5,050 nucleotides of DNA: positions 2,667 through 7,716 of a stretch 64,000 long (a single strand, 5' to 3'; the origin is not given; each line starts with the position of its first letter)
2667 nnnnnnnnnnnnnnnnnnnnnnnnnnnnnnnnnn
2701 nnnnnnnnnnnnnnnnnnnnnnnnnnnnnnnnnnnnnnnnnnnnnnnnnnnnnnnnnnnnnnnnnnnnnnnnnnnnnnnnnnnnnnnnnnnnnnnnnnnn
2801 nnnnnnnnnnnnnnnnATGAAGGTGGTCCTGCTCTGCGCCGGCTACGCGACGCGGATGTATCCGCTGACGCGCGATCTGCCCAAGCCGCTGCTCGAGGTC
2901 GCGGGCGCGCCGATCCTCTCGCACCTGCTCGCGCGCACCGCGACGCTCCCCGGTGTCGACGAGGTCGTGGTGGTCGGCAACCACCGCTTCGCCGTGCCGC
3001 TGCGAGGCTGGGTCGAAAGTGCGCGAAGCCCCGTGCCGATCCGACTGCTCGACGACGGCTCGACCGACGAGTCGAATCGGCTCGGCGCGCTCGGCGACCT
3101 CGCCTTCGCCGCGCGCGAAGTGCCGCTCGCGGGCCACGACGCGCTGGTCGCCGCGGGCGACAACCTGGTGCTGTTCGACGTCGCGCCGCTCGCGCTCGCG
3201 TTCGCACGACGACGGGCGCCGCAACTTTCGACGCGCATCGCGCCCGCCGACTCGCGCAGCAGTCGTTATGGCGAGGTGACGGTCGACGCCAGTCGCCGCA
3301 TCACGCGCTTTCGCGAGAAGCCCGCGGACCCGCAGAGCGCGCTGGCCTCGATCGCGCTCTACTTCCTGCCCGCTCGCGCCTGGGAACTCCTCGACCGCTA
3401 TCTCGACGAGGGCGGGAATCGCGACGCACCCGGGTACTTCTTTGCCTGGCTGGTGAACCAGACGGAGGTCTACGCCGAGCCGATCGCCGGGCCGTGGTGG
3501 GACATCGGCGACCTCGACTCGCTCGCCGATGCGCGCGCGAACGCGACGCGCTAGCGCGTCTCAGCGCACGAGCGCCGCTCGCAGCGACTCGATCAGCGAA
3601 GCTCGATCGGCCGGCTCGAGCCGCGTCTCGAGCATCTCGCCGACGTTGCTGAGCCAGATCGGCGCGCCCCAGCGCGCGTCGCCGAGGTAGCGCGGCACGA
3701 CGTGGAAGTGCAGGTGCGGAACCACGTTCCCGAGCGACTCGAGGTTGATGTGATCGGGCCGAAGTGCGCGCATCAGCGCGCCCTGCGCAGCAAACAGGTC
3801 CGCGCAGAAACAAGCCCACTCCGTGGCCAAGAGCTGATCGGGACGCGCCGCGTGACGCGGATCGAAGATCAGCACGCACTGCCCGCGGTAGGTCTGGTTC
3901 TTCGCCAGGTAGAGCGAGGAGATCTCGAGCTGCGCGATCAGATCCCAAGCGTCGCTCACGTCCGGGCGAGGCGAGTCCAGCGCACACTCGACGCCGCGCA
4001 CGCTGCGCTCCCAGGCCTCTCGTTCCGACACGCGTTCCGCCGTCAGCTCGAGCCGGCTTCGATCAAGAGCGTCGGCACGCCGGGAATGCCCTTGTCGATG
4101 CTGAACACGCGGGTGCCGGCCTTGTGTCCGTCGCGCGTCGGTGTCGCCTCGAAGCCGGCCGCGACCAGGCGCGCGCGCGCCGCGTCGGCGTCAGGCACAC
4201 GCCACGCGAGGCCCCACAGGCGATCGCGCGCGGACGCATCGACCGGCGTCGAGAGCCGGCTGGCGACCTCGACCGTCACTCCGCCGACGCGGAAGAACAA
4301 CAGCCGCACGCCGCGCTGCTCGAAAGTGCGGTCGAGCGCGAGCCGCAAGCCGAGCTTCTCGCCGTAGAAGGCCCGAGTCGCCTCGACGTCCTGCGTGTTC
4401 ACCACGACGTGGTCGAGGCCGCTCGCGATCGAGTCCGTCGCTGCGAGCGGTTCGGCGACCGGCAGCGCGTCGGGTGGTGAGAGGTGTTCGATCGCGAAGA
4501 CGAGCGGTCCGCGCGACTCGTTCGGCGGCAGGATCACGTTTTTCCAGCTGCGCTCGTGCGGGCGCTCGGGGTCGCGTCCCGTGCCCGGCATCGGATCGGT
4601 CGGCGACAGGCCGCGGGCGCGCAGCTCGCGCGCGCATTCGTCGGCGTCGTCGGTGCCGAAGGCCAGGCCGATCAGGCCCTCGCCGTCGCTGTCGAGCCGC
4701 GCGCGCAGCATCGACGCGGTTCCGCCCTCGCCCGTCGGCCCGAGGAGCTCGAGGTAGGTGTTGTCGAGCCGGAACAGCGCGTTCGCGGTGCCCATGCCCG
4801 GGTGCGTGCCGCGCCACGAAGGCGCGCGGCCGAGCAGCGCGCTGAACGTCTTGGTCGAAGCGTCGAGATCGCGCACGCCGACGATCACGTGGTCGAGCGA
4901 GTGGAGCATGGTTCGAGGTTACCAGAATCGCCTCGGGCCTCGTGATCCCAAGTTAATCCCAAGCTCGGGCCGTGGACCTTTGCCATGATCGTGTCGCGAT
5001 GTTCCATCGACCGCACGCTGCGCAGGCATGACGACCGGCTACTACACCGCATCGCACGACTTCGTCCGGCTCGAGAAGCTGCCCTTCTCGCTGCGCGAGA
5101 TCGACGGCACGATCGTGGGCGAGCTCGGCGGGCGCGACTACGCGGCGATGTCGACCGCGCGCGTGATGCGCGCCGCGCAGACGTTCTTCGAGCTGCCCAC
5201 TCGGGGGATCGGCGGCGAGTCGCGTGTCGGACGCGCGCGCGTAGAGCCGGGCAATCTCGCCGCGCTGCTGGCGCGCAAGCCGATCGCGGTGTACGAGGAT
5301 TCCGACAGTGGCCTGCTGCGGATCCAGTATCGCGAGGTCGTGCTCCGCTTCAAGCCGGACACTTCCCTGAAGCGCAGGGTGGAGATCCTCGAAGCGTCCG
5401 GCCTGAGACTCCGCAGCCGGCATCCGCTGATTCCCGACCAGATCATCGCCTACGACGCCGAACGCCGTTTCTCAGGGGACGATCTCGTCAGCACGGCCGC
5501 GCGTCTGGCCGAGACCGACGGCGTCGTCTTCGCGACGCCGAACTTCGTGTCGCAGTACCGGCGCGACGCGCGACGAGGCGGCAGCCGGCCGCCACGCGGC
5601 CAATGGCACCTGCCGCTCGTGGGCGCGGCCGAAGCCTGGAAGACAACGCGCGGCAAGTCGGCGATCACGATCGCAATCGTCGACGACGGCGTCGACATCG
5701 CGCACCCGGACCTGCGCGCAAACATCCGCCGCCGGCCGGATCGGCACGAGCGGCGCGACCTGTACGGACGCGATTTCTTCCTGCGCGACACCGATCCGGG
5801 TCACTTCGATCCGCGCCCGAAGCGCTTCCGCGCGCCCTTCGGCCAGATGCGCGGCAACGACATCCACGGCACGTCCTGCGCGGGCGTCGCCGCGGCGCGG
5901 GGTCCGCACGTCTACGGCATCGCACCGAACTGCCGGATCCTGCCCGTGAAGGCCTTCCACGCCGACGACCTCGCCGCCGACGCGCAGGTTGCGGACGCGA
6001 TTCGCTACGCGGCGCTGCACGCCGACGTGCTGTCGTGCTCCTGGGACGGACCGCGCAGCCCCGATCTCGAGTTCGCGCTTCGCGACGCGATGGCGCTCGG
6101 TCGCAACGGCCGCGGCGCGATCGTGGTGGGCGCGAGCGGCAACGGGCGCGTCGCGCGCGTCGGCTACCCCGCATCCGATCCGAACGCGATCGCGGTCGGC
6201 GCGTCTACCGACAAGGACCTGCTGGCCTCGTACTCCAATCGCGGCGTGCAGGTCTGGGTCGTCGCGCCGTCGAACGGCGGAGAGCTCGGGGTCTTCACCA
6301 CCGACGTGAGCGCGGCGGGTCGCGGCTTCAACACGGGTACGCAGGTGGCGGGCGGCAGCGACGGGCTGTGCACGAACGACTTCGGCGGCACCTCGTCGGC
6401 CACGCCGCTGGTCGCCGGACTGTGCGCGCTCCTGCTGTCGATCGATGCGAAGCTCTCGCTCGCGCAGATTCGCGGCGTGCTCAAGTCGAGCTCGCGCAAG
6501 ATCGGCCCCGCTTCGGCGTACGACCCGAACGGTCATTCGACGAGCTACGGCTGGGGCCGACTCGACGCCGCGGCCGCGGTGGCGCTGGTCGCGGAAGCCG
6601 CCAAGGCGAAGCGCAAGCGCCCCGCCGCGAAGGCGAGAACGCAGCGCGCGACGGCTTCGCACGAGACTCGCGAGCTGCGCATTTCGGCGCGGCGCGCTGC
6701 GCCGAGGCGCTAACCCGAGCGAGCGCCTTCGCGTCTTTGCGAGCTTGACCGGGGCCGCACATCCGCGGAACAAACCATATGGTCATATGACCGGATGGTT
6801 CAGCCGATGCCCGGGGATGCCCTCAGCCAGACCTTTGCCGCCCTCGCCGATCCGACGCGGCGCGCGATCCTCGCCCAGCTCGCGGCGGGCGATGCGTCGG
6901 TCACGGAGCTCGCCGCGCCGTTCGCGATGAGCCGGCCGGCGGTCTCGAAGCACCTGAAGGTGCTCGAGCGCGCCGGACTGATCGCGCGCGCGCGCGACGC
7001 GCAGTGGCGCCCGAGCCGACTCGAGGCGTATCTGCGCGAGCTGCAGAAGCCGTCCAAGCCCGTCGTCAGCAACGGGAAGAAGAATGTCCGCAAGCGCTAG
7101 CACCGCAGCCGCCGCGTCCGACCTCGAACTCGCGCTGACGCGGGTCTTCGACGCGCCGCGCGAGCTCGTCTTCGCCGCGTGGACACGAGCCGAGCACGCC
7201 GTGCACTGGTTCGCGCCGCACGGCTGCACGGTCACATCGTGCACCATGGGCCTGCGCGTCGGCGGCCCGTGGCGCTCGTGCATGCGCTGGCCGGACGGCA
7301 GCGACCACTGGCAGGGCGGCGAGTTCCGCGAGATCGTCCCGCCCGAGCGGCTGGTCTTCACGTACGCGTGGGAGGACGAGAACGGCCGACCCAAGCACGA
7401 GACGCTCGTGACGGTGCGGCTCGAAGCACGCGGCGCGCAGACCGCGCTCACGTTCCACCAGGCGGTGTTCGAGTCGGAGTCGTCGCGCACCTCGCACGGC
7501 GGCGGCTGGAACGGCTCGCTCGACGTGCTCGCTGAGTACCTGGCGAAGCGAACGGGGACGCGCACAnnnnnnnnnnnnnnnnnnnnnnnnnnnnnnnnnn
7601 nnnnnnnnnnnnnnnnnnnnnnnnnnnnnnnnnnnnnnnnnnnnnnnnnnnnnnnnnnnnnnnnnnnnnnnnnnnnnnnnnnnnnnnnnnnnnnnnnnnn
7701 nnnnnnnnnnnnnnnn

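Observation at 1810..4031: Split 'FKP-like' sugar salvage pair: GHMP sugar kinase translationally coupled (ATGA) to an NDP-sugar pyrophosphorylase, next to a HIT protein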

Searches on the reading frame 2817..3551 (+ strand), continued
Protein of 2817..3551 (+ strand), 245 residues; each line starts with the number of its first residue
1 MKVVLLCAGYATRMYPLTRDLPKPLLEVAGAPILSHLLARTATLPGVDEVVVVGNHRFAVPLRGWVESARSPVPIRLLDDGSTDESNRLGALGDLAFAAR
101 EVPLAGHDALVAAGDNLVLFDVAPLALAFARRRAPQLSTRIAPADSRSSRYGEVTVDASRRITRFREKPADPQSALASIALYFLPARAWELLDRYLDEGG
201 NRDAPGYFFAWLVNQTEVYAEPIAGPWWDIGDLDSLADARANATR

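Call 72: search_solved_structures(query=L082:6776-7954:-, max_evalue=0.00001)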
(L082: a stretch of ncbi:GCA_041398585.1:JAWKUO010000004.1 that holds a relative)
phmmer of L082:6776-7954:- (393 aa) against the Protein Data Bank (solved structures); distinct sequences matched with E-value up to 0.00001: 19.
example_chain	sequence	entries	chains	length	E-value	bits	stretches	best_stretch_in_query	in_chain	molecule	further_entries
6nor_A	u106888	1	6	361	1.2e-18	70.8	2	130-391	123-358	Putative NAD dependent dehydrogenase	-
5a02_A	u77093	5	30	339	2.5e-14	56.5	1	3-100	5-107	ALDOSE-ALDOSE OXIDOREDUCTASE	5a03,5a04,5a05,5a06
6jw6_A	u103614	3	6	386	5.7e-14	55.4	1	135-390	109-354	Dehydrogenase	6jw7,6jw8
4gqa_A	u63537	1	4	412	4e-12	49.3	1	5-101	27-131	NAD binding Oxidoreductase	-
1ofg_A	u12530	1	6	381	8.6e-10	41.6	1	2-101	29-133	GLUCOSE-FRUCTOSE OXIDOREDUCTASE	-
1ryd_A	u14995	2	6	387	9.2e-10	41.5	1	2-101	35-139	glucose-fructose oxidoreductase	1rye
1h6a_A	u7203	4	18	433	1.4e-09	40.9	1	2-101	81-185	PRECURSOR FORM OF GLUCOSE-FRUCTOSE OXIDOREDUCTASE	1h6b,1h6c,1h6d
1evj_A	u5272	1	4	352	2.6e-09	40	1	3-101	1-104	GLUCOSE-FRUCTOSE OXIDOREDUCTASE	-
5ya8_A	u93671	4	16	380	3.6e-08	36.3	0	3-100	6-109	Scyllo-inositol dehydrogenase with L-glucose dehydrogenase activity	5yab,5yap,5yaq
6ktj_A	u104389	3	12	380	4.2e-08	36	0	3-100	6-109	Scyllo-inositol dehydrogenase with L-glucose dehydrogenase activity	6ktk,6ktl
4fb5_A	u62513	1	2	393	1.1e-07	34.6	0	5-100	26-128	Probable oxidoreductase protein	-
1zh8_A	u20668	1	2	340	1.5e-07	34.2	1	4-101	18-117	oxidoreductase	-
7xr9_A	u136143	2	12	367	4.1e-07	32.8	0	37-100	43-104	DgpA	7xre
4h3v_A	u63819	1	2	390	8.6e-07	31.7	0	7-120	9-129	Oxidoreductase domain protein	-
6a3f_A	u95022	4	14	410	1.8e-06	30.7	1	43-101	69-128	Putative dehydrogenase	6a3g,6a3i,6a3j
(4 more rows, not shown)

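Call 79: list_cluster_members(proteins=[P0368, P0282, P0269, P0265, P0257, P0512, P0320, P0011, P0159])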
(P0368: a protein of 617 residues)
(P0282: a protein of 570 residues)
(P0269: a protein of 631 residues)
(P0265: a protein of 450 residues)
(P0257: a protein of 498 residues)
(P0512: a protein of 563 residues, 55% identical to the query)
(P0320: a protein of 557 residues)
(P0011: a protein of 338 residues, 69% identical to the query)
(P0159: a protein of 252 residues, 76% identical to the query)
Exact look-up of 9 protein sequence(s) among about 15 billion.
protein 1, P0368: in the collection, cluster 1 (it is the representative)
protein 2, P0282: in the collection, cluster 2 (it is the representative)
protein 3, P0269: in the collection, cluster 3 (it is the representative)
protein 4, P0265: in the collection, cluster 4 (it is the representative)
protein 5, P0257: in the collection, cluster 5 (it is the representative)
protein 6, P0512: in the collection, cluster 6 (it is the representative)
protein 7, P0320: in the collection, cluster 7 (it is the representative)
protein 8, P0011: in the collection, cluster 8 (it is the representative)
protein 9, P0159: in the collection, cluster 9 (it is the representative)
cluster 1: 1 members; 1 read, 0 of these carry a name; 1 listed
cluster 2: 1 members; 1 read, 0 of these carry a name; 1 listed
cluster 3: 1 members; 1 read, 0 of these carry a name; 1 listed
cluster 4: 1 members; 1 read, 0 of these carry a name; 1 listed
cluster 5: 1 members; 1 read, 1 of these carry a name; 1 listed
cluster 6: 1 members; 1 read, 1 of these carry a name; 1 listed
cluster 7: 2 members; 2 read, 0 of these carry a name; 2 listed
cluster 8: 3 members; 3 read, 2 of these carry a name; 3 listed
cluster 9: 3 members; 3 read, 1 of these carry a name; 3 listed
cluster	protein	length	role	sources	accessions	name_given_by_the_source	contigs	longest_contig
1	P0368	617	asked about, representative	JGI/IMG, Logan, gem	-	-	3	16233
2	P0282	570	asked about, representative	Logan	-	-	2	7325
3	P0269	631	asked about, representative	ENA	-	-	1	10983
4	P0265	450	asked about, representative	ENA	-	-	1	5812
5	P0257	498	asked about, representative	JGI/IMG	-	glucose-1-phosphate thymidylyltransferase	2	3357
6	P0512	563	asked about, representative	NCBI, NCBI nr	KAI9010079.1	nucleotide-diphospho-sugar transferase [Hyaloraphidium curvatum]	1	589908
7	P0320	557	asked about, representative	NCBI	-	-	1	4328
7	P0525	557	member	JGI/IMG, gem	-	-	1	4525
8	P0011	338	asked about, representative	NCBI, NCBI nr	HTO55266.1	MAG TPA: GHMP kinase [Myxococcota bacterium] | GHMP kinase [Myxococcota bacterium]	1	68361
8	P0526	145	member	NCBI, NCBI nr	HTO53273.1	MAG TPA: hypothetical protein VMR50_07790, partial [Myxococcota bacterium] | hypothetical protein [Myxococcota bacterium]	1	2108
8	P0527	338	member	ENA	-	-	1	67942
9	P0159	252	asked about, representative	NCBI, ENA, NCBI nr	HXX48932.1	MAG TPA: nucleotidyltransferase family protein [Myxococcota bacterium] | nucleotidyltransferase family protein [Myxococcota bacterium]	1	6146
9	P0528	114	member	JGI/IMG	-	-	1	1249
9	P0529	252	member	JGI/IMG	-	-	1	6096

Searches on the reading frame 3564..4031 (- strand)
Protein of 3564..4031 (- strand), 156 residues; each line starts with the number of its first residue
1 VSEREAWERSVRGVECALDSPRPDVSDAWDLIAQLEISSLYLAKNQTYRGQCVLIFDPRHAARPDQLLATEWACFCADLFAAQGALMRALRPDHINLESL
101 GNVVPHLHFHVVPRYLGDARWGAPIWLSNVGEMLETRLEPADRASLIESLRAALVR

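Call 6: search_protein_families(library=pfam, proteins=[window:3564-4031:-], max_evalue=0.01)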
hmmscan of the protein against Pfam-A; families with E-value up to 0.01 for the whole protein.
window:3564-4031:- (156 aa): 1 family
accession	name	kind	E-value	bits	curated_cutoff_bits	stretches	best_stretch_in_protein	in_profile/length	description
PF01230.28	HIT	-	3.5e-06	28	21.5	1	88-115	69-96/98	HIT domain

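Call 7: search_protein_families(library=ncbifam, proteins=[window:3564-4031:-], max_evalue=0.01)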
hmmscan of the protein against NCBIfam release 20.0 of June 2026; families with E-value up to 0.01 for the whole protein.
window:3564-4031:- (156 aa): 1 family
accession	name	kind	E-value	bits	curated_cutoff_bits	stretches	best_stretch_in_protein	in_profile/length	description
NF052622.1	ATPAdlTfActino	equivalog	0.0012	18.3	290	1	93-121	115-149/176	ATP adenylyltransferase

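Call 10: search_solved_structures(query=window:3564-4031:-, max_evalue=1, show_alignments=2)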
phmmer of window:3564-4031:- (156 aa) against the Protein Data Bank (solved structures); distinct sequences matched with E-value up to 1: 11.
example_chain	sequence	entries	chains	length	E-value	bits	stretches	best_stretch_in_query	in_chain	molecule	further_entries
2oik_A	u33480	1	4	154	4e-15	59.4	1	40-148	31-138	Histidine triad (HIT) protein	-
3i4s_A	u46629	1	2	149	2.7e-09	40.4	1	33-126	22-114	HISTIDINE TRIAD PROTEIN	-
3i24_A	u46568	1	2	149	2.1e-08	37.5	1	82-133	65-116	HIT family hydrolase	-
3ohe_A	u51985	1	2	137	8.9e-08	35.5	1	83-127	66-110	Histidine triad (HIT) protein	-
3nrd_A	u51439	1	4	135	2.3e-07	34.1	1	77-128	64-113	histidine triad (HIT) protein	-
3l7x_A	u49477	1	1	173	0.039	17.2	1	41-117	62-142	Putative Hit-like protein involved in cell-cycle regulation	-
6af2_A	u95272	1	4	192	0.057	16.6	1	98-126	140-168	HIT domain-containing protein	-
3imi_A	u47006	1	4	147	0.07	16.3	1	96-136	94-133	HIT family protein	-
3ano_A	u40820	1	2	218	0.084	16.1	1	98-125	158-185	AP-4-A phosphorylase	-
3wo5_A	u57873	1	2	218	0.11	15.6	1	98-125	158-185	AP-4-A phosphorylase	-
1y23_A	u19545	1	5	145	0.25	14.5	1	96-132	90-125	Histidine triad protein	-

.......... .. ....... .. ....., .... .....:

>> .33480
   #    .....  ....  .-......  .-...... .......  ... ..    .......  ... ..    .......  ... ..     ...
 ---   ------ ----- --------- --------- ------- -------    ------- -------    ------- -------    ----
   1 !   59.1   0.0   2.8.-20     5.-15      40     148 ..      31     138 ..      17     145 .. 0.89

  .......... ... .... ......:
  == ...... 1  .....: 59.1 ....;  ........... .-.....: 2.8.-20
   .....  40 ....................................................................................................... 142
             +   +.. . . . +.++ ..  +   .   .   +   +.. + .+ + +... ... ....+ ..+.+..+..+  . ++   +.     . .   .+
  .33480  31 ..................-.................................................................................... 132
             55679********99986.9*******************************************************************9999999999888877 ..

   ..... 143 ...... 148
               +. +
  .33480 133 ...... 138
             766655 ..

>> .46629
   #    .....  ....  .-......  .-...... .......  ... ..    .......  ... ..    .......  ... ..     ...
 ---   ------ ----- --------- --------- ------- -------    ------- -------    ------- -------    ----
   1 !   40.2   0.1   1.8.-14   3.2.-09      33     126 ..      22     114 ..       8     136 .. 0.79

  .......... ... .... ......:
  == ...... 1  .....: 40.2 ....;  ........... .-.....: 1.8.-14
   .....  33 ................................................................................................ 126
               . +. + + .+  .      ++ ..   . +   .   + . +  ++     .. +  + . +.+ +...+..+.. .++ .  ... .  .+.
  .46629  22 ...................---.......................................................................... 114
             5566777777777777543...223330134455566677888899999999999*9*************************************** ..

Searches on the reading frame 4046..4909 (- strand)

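Call 6: search_protein_families(library=pfam, proteins=[window:4046-4909:-], max_evalue=0.01)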
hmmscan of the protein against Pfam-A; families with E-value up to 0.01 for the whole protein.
window:4046-4909:- (288 aa): 5 families
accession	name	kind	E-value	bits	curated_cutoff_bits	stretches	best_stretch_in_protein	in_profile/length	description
PF13468.12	Glyoxalase_3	-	2.8e-36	125.6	25.1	2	5-147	1-142/176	Glyoxalase-like domain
PF13669.12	Glyoxalase_4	-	6.1e-27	94.5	27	2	166-268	1-107/109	Glyoxalase/Bleomycin resistance protein/Dioxygenase superfamily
PF00903.31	Glyoxalase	-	4.7e-22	79.1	20.6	2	164-269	1-109/121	Glyoxalase/Bleomycin resistance protein/Dioxygenase superfamily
PF22677.2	Ble-like_N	-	3.1e-06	27.3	24.5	1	167-191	4-28/41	Bleomycin resistance protein-like N-terminal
PF18029.7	Glyoxalase_6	-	2.2e-05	25.5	23.6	1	167-263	1-89/106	Glyoxalase-like domain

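Call 7: search_protein_families(library=ncbifam, proteins=[window:4046-4909:-], max_evalue=0.01)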
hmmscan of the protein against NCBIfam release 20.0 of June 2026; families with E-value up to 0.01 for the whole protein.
window:4046-4909:- (288 aa): 8 families
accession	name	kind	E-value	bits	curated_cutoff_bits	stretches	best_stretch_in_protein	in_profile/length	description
TIGR03081.1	metmalonyl_epim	equivalog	3.1e-18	66.5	114.95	2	5-111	2-106/129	methylmalonyl-CoA epimerase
NF050075.1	SMU1112c_YaeR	equivalog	3.9e-06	27.1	140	1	164-267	3-109/125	SMU1112c/YaeR family gloxylase I-like metalloprotein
TIGR03213.1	23dbph12diox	equivalog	0.00011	21.8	366.45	1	151-195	127-173/287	biphenyl-2,3-diol 1,2-dioxygenase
NF050074.1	glyox_I_GloA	exception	0.00055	20.1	165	0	166-256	3-94/121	lactoylglutathione lyase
NF000496.2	Fos_GSH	equivalog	0.0016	18.5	180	0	1-28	1-28/136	fosfomycin resistance glutathione transferase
TIGR01263.1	4HPPD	equivalog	0.0041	16.6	277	0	164-265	2-107/353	4-hydroxyphenylpyruvate dioxygenase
NF000094.1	354827590_fosA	exception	0.0071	16.5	275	0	163-191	3-31/135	FosA family fosfomycin resistance glutathione transferase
NF045631.1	exdiol_diox_HsaC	equivalog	0.0088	15.2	450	0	163-190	139-166/296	iron-dependent extradiol dioxygenase HsaC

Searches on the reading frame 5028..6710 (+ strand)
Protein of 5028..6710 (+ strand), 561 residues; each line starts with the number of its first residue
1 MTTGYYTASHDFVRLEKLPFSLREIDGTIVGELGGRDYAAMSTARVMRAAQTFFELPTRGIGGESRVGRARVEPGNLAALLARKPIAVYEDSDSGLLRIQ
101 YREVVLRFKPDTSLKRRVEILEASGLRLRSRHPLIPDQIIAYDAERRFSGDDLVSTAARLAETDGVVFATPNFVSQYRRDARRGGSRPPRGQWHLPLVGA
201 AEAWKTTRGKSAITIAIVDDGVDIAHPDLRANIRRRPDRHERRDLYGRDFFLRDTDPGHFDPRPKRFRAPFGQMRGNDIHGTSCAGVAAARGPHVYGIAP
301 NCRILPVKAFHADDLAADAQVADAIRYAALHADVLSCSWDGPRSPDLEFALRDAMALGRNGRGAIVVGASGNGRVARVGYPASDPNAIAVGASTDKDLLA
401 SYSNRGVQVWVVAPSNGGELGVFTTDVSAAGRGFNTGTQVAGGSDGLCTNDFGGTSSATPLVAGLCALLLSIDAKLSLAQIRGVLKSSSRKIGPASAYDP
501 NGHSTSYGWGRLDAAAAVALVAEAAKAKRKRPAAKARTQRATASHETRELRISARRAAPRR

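Call 64: search_protein_families(library=pfam, proteins=[window:5028-6710:+], max_evalue=0.0001)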
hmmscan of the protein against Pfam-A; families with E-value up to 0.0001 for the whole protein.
window:5028-6710:+ (561 aa): 1 family
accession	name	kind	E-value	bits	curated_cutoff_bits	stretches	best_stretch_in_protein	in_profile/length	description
PF00082.27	Peptidase_S8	-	8.6e-42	143.8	21.8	1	211-510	2-288/288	Subtilase family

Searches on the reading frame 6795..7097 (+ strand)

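Call 64: search_protein_families(library=pfam, proteins=[window:6795-7097:+], max_evalue=0.0001)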
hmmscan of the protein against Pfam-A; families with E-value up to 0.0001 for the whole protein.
window:6795-7097:+ (101 aa): 7 families
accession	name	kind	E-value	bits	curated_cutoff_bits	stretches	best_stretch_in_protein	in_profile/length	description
PF12840.13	HTH_20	-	4.7e-15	55.7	27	1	17-64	1-49/51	Helix-turn-helix domain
PF01022.26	HTH_5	-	4.2e-14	52.6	22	1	19-63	1-45/47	Bacterial regulatory protein, arsR family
PF12802.13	MarR_2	-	8e-09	36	27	1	24-69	9-56/61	MarR family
PF13412.12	HTH_24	-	1.8e-07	31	21.9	1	19-63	2-47/48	Winged helix-turn-helix DNA-binding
PF01047.28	MarR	-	2.2e-06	27.9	24.6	1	31-68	15-52/59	MarR family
PF09339.16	HTH_IclR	-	2.5e-05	24.4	22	1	24-65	7-50/52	IclR helix-turn-helix domain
PF25213.1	HVO_A0261_N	-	9.7e-05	22.6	35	0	20-69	11-59/86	HVO_A0261 N-terminal domain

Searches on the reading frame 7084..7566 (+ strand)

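Call 64: search_protein_families(library=pfam, proteins=[window:7084-7566:+], max_evalue=0.0001)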
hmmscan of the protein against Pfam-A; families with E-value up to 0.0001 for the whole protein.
window:7084-7566:+ (161 aa): 1 family
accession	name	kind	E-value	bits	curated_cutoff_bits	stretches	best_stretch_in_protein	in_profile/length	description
PF08327.17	AHSA1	-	1e-31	110.2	22.1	1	23-153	1-124/125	Activator of Hsp90 ATPase homolog 1-like protein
